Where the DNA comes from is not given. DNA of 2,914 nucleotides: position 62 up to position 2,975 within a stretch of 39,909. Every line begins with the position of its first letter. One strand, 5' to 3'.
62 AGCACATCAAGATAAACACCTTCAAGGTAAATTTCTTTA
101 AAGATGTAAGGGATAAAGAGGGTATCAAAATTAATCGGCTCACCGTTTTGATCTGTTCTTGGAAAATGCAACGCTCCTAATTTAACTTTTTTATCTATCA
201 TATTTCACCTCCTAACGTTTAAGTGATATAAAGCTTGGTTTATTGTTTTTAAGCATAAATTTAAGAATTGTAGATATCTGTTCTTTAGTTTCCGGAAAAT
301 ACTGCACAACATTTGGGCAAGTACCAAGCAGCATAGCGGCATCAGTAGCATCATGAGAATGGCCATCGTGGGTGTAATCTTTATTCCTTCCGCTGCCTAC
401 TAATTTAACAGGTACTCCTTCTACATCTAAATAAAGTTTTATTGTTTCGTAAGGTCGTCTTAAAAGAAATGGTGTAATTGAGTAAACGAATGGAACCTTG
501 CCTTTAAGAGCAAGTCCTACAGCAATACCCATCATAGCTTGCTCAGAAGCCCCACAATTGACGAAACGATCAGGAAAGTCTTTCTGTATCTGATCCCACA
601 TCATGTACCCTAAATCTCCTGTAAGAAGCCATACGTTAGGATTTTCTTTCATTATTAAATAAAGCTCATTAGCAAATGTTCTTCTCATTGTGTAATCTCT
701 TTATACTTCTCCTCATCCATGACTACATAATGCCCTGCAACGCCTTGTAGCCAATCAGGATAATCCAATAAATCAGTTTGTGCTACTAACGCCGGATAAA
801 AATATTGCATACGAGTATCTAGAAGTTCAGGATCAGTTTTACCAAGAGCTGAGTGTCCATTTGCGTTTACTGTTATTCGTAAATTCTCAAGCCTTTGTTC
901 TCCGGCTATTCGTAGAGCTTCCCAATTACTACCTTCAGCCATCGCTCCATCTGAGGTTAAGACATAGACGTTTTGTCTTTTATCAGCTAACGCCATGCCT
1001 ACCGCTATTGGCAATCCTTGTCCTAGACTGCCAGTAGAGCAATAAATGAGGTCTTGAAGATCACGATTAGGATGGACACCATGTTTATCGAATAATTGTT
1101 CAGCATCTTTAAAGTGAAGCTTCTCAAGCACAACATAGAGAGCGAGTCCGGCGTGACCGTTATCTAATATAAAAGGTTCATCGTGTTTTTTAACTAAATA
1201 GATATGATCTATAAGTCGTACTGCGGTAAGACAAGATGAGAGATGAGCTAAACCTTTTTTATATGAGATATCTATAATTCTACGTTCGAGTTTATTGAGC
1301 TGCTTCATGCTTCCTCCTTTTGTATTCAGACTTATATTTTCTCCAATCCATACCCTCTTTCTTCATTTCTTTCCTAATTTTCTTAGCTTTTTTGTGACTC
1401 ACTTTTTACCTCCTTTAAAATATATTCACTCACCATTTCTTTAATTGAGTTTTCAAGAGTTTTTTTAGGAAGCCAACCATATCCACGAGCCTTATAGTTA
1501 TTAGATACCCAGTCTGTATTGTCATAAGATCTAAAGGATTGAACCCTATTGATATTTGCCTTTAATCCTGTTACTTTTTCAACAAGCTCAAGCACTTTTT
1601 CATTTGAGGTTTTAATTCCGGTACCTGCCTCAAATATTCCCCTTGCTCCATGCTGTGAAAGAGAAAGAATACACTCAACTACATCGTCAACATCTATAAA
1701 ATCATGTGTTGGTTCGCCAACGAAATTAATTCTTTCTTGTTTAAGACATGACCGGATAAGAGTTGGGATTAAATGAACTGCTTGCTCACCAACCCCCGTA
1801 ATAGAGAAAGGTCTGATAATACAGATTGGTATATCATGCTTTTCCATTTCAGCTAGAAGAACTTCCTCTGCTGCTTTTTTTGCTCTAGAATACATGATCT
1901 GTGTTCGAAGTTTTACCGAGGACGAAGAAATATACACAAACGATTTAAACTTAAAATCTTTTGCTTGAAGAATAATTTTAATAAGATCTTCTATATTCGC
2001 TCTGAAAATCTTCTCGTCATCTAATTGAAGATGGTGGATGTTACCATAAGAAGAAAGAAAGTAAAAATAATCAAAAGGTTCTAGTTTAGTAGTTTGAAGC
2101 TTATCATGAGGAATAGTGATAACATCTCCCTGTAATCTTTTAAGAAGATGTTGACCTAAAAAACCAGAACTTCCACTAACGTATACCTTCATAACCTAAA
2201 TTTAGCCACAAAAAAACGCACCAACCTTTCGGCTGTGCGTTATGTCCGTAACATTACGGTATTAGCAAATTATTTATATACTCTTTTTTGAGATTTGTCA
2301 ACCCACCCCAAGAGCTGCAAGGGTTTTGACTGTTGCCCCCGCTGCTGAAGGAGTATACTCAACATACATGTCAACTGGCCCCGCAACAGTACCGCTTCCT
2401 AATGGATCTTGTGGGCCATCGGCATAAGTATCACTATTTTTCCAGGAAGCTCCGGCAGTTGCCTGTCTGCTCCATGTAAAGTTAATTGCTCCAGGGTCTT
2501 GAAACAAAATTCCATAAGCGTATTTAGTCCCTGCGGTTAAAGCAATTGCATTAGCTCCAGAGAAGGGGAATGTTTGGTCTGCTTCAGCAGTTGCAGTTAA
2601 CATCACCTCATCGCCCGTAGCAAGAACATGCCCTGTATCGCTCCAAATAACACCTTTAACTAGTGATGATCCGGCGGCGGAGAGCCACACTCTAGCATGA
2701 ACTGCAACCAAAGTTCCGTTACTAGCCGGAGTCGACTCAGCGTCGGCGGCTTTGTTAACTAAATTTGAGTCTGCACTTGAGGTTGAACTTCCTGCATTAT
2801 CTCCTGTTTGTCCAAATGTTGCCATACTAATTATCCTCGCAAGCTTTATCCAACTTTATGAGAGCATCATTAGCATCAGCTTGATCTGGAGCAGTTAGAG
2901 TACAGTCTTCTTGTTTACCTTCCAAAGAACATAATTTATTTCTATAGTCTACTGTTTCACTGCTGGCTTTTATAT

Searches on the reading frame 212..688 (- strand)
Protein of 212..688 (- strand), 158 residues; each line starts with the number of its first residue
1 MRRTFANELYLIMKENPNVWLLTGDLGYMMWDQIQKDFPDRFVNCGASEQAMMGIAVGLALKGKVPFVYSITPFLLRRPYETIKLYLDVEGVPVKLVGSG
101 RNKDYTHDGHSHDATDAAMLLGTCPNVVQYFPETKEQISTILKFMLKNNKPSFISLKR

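Call 24: search_protein_families(library=phrogs, proteins=[window:212-688:-], max_evalue=0.01)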
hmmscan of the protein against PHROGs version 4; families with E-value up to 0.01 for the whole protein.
window:212-688:- (158 aa): 1 family
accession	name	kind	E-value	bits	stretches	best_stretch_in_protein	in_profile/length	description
phrog_23258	-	unknown function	1.6e-05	25.8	1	42-154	37-150/153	-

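Call 53: find_encoding_contigs(protein=window:212-688:-, flank=10000, max_places=3)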
Protein window:212-688:- (158 aa): 2 contigs read that carry it; 1 place shown.
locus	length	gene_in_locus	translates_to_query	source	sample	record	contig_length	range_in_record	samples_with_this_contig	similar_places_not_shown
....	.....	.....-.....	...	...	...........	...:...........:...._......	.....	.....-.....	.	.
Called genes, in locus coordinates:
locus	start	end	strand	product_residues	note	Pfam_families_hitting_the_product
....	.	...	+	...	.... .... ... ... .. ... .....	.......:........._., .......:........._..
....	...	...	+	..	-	-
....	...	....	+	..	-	-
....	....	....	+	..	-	-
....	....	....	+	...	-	-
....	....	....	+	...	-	-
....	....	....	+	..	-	-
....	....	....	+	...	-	-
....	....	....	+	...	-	-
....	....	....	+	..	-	-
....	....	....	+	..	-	-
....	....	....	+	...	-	-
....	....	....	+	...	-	-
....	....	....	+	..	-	-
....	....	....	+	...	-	-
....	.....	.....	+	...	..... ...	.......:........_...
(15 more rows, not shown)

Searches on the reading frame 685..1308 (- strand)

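Call 24: search_protein_families(library=phrogs, proteins=[window:685-1308:-], max_evalue=0.01)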
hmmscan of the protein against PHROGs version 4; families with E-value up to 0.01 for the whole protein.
window:685-1308:- (207 aa): 2 families
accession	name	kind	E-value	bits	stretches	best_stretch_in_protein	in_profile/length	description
phrog_18761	-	unknown function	7.5e-05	23.4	1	73-151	65-141/192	-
phrog_11199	-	unknown function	0.0058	16.3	1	91-190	421-510/568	-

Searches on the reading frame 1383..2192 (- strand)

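Call 9: search_protein_families(library=phrogs, proteins=[window:1383-2192:-])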
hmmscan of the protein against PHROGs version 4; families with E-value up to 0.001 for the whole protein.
window:1383-2192:- (269 aa): 1 family
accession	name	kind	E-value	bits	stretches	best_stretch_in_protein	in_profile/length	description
phrog_540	-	DNA, RNA and nucleotide metabolism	2.7e-30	106.4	1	1-258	293-595/715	nucleotide-sugar epimerase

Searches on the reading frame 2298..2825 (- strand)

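Call 9: search_protein_families(library=phrogs, proteins=[window:2298-2825:-])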
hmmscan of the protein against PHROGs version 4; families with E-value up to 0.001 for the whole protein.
window:2298-2825:- (175 aa): 0 families

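Call 15: search_protein_families(library=pfam, proteins=[window:2298-2825:-], max_evalue=0.01)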
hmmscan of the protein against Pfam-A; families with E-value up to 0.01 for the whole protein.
window:2298-2825:- (175 aa): 1 family
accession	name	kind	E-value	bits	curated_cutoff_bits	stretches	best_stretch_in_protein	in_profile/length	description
PF13313.11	DUF4082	-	0.0037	17.7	28.4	1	33-104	23-88/143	Domain of unknown function (DUF4082)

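Call 68: search_protein_families(library=ncbifam, proteins=[window:2298-2825:-], max_evalue=0.1)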
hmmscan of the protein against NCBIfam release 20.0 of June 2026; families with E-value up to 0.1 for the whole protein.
window:2298-2825:- (175 aa): 0 families
